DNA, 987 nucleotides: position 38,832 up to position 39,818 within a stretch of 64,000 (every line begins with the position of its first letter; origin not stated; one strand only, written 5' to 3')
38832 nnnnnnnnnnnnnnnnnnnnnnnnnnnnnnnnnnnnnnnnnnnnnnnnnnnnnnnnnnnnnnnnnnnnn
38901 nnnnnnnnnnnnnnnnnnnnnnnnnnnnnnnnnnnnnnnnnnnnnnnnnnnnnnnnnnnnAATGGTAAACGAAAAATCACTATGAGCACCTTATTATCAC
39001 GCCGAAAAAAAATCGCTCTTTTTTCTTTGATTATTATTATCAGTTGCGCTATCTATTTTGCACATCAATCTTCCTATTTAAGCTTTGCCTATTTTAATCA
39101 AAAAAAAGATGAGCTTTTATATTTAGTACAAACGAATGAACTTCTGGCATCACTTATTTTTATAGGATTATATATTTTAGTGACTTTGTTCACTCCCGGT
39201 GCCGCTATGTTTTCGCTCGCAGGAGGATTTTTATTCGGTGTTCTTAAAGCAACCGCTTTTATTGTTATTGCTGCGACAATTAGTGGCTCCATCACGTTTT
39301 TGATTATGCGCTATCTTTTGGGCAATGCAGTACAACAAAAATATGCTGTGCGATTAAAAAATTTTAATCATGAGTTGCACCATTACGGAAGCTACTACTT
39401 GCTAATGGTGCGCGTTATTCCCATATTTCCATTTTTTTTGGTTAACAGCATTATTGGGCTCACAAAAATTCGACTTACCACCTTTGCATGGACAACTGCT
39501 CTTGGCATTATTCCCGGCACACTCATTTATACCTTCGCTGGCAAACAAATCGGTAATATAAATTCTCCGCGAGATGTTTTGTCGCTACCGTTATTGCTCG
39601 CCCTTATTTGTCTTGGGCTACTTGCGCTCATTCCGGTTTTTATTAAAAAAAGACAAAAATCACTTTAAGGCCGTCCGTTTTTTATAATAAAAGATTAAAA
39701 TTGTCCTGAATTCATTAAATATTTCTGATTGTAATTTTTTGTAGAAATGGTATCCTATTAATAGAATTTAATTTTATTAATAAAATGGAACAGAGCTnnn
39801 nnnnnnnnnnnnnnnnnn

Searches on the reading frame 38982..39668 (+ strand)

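Call 35: search_protein_families(library=pfam, proteins=[window:38982-39668:+], max_evalue=0.001)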
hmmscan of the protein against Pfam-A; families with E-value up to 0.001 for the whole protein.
window:38982-39668:+ (228 aa): 1 family
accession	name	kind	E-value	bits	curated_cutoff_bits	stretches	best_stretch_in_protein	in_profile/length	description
PF09335.16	VTT_dom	-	5e-24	85.6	33.9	1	75-188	4-122/123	VTT domain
